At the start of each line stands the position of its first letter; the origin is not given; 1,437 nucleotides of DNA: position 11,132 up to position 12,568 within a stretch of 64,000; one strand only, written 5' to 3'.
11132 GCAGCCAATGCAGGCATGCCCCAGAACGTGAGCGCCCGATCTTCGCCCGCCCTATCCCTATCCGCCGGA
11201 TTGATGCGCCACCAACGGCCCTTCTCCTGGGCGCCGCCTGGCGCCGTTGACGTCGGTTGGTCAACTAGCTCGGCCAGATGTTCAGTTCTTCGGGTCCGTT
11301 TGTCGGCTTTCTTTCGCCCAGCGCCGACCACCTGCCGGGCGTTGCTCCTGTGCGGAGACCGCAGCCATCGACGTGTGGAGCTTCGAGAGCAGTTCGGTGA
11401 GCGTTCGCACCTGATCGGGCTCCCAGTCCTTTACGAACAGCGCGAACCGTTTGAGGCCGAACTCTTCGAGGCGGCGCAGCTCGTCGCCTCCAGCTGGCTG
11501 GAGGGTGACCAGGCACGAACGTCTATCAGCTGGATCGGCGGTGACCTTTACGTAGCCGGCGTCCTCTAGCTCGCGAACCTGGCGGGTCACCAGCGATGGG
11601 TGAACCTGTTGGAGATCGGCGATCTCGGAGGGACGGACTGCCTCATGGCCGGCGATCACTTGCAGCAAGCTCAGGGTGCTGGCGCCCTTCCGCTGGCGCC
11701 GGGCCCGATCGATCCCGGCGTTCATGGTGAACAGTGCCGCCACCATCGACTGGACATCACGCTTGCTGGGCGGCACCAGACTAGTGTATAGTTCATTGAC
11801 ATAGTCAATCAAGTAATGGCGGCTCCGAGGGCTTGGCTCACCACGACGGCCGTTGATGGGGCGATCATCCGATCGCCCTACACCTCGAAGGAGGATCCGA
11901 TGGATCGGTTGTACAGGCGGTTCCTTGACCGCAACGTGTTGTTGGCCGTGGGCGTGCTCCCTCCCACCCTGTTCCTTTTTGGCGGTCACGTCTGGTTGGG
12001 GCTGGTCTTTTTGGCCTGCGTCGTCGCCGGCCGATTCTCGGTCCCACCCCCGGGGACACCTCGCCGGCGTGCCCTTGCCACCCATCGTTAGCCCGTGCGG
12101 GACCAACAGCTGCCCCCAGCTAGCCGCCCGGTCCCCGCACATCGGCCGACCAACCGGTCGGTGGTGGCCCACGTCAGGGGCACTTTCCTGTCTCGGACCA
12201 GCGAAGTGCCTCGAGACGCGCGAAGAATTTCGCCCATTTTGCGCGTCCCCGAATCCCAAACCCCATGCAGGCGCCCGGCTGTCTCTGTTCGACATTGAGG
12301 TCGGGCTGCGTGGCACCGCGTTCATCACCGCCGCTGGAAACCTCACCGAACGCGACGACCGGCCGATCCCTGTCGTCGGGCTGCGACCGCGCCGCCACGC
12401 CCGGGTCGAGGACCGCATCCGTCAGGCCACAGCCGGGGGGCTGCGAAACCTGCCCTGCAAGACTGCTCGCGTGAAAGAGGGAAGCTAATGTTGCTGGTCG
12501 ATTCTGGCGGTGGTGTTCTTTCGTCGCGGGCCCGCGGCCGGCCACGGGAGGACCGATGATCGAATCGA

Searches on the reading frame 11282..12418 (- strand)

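Call 43: search_protein_families(library=pfam, proteins=[window:11282-12418:-], max_evalue=0.001)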
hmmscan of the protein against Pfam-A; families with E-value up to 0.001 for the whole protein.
window:11282-12418:- (378 aa): 5 families
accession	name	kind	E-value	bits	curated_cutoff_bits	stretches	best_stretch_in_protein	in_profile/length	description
PF01047.28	MarR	-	1.5e-11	44.4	24.6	1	249-301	6-58/59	MarR family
PF12802.13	MarR_2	-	9.7e-10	38.9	27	1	249-301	8-61/61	MarR family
PF01325.25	Fe_dep_repress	-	0.00013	22.5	26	1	257-293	19-55/60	Iron dependent repressor, N-terminal DNA binding domain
PF12840.13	HTH_20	-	0.00053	20.4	27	0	249-292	7-50/51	Helix-turn-helix domain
PF13463.12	HTH_27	-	0.00085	20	22.2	0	247-310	4-68/68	Winged helix DNA-binding domain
